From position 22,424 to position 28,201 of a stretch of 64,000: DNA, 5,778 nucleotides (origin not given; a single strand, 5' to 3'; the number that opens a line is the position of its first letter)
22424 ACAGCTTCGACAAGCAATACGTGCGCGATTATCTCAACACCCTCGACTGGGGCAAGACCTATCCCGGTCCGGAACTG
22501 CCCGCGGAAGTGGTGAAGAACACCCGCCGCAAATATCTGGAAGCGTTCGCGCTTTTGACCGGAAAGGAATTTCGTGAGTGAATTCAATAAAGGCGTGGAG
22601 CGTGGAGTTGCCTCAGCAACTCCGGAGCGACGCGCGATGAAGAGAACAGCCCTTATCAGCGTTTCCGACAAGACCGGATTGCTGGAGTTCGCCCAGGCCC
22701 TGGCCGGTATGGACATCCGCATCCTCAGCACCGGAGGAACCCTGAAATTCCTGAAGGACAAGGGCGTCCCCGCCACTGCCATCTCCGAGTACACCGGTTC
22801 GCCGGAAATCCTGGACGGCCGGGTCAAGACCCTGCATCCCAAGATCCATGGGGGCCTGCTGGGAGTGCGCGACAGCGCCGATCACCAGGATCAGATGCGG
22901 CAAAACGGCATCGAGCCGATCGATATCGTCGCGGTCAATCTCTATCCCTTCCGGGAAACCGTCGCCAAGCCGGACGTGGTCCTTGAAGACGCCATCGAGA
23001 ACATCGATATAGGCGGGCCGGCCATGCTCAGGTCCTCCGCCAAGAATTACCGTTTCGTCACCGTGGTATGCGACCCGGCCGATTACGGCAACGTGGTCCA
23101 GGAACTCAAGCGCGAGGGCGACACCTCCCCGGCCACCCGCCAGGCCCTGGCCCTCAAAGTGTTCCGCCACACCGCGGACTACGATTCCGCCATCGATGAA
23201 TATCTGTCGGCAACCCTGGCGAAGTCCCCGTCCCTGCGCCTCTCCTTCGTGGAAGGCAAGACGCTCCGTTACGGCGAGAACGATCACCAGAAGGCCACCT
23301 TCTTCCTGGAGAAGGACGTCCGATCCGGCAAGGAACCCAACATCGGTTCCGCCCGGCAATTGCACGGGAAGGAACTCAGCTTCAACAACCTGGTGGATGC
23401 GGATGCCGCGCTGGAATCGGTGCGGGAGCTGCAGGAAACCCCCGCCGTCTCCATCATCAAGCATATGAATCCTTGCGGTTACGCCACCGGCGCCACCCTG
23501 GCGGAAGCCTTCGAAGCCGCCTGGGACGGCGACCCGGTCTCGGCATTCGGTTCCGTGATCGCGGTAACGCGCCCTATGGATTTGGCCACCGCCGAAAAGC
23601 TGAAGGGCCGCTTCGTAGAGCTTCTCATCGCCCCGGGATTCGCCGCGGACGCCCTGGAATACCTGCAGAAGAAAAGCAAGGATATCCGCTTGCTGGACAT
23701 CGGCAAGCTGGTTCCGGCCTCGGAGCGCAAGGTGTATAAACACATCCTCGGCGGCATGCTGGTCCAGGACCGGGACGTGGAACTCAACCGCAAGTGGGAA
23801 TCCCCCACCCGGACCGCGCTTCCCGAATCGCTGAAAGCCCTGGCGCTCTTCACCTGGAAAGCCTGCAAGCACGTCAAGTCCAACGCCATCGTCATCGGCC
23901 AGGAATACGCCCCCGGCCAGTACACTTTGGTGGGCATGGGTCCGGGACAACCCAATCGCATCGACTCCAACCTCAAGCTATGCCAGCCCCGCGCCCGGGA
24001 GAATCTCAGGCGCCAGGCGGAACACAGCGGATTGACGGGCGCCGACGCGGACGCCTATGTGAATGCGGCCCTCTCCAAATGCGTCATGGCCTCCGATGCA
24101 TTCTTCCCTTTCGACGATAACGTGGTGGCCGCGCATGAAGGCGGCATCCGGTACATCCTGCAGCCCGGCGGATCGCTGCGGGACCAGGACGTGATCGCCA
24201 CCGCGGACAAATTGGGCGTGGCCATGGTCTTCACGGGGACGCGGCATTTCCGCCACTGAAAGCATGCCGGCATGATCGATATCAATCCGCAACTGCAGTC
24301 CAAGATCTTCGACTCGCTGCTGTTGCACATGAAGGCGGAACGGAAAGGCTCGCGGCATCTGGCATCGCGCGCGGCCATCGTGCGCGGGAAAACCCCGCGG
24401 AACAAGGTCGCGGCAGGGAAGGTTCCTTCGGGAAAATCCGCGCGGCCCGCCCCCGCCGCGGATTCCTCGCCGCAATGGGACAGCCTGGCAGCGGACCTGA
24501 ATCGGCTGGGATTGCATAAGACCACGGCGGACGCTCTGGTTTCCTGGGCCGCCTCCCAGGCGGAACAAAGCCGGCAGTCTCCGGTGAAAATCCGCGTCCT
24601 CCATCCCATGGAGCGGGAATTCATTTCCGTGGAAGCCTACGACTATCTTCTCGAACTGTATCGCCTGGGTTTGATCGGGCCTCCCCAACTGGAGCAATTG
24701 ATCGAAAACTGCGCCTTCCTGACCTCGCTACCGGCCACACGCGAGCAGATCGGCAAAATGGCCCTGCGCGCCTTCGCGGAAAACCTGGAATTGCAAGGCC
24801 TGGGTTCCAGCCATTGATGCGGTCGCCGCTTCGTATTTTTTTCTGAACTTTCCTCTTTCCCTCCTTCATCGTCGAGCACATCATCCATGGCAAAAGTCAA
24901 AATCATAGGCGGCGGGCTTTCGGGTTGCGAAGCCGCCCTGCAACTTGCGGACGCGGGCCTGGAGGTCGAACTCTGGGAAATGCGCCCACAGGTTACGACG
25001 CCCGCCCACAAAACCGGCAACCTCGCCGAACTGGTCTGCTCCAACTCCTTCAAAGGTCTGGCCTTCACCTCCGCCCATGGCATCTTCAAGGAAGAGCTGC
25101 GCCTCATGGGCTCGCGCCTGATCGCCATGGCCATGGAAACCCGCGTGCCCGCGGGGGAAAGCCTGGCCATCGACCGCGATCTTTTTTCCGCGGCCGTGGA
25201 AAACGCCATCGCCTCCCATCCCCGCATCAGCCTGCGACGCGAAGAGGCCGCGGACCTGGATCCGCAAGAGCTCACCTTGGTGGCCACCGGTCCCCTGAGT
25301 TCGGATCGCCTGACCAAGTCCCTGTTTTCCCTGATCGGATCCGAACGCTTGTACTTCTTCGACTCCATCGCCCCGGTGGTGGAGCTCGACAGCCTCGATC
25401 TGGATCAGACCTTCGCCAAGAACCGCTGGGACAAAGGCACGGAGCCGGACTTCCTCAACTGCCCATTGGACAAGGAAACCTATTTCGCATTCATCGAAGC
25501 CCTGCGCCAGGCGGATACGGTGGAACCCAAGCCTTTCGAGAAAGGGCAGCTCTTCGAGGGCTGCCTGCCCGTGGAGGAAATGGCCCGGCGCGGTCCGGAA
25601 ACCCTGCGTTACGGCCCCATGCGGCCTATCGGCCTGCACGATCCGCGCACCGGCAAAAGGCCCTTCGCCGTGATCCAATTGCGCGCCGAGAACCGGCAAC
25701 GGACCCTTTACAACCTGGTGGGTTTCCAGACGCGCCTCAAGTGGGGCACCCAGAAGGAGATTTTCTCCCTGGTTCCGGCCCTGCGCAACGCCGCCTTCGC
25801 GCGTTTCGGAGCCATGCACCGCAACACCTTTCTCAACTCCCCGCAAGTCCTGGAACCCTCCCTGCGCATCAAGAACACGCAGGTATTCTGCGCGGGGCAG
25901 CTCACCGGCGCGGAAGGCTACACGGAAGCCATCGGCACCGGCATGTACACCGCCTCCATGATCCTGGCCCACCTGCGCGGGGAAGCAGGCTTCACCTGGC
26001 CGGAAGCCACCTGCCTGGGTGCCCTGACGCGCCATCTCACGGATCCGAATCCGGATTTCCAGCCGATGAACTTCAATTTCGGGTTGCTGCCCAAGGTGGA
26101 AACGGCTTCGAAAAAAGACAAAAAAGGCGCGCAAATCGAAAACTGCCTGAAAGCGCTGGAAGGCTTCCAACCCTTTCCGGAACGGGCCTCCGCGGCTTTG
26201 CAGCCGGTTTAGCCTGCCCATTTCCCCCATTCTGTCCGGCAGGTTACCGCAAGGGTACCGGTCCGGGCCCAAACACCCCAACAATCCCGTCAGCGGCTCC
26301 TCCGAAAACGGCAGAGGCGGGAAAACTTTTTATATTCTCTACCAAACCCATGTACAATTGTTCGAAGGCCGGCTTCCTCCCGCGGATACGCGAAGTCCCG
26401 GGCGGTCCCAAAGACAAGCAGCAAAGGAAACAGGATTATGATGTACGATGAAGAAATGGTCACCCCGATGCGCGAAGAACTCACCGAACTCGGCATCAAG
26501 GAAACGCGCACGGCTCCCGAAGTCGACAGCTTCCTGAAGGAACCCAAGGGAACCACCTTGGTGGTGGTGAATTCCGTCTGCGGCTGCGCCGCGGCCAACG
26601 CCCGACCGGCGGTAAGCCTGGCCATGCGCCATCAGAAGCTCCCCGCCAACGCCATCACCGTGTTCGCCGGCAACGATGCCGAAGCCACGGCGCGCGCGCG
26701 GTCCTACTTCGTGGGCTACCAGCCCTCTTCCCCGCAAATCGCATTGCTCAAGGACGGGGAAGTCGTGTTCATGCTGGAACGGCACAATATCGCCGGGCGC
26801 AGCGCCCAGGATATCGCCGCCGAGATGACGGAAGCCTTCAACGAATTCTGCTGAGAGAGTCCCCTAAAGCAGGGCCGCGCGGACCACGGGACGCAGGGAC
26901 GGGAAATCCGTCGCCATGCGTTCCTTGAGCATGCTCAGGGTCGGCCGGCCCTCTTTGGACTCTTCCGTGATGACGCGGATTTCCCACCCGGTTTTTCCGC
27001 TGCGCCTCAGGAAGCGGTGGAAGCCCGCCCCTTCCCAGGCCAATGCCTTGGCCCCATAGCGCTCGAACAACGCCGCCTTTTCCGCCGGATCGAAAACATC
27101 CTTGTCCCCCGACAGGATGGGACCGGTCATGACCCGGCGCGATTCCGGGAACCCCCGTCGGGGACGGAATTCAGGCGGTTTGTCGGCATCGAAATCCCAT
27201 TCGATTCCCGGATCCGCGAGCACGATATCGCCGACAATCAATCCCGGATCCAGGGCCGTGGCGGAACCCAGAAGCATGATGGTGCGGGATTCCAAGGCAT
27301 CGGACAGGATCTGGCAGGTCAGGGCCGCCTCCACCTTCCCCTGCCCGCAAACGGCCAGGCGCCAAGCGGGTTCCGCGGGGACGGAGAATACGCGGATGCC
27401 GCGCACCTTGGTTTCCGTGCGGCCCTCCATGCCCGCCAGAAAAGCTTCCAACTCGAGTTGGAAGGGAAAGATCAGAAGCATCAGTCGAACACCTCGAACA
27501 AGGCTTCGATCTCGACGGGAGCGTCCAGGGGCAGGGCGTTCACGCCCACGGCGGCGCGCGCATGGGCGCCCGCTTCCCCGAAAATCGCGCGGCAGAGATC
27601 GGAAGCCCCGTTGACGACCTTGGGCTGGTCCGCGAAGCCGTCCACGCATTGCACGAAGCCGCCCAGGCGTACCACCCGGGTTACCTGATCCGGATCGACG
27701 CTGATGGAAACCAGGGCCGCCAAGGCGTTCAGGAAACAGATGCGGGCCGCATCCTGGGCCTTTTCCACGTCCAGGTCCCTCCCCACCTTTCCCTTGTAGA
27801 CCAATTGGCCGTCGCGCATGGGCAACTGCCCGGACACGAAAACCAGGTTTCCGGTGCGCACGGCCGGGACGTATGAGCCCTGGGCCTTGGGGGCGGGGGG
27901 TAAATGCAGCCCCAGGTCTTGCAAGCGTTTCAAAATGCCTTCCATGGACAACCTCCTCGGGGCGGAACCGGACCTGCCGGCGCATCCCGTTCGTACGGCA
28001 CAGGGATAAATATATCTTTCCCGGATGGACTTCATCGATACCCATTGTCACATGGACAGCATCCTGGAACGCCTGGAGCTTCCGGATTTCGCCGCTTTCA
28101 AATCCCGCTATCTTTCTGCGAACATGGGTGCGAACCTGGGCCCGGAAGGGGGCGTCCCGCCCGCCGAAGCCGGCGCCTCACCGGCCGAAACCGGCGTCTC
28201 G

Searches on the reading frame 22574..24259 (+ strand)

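Call 22: search_protein_families(library=pfam, proteins=[window:22574-24259:+], max_evalue=0.001)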
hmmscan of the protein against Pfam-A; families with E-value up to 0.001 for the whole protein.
window:22574-24259:+ (561 aa): 2 families
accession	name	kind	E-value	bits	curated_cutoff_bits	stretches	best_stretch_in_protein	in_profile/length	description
PF01808.24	AICARFT_IMPCHas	-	1.1e-102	344.1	25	1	155-465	1-304/311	AICARFT/IMPCHase bienzyme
PF02142.27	MGS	-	1.7e-22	79.8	24.1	1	35-149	1-93/94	MGS-like domain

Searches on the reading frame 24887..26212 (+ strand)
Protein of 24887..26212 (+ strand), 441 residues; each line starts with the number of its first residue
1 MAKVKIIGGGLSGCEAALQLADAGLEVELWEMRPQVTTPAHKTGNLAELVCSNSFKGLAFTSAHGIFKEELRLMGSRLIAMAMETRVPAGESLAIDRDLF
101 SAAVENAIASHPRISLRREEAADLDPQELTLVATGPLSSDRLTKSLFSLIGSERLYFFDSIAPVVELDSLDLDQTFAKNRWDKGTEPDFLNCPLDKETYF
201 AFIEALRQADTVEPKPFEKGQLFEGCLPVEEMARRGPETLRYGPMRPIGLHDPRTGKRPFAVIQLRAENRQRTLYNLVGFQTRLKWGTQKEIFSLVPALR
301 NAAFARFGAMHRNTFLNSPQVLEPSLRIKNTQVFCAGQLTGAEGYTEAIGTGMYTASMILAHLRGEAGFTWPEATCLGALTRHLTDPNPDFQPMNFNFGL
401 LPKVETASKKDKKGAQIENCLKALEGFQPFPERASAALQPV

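Call 22: search_protein_families(library=pfam, proteins=[window:24887-26212:+], max_evalue=0.001)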
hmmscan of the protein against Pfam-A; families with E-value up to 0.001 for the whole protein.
window:24887-26212:+ (441 aa): 5 families
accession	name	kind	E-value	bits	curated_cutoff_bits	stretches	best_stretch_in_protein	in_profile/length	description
PF01134.28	GIDA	-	8.2e-83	279.1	22.1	1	3-366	1-390/391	Glucose inhibited division protein A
PF01266.30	DAO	-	1.2e-05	25.5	27.9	1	4-127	2-130/353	FAD dependent oxidoreductase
PF13450.12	NAD_binding_8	-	1.6e-05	25.5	21.9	1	6-36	1-31/68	NAD(P)-binding Rossmann-like domain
PF00070.33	Pyr_redox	-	5.9e-05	23.9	22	1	3-37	1-35/82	Pyridine nucleotide-disulphide oxidoreductase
PF07992.20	Pyr_redox_2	-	7.1e-05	22.8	26.1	1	3-39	144-179/291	Pyridine nucleotide-disulphide oxidoreductase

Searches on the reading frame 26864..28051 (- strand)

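Call 63: search_protein_families(library=ncbifam, proteins=[window:26864-28051:-], max_evalue=0.001)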
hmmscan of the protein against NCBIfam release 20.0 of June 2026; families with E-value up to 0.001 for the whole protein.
window:26864-28051:- (395 aa): 6 families
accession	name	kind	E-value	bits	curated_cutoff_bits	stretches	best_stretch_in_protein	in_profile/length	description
NF004079.0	PRK05584.1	equivalog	2.3e-12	46.9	169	1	200-289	12-102/232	5'-methylthioadenosine/adenosylhomocysteine nucleosidase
TIGR03468.1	HpnG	hypoth_equivalog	1.2e-10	41.3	187.1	1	225-372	17-165/212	hopanoid-associated phosphorylase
TIGR03664.1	fut_nucase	equivalog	2e-09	37.5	124.7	1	192-297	2-104/228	futalosine hydrolase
NF011286.0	PRK14697.1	equivalog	8.6e-05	22.2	260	1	232-280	46-94/233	bifunctional 5'-methylthioadenosine/S-adenosylhomocysteine nucleosidase/phosphatase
TIGR01704.1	MTA_SAH-Nsdase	equivalog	0.0001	21.9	73.8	1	235-288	47-100/229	5'-methylthioadenosine/S-adenosylhomocysteine nucleosidase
NF005213.0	PRK06698.1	equivalog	0.00036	19.4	768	0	233-280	47-94/459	bifunctional 5'-methylthioadenosine/S-adenosylhomocysteine nucleosidase/phosphatase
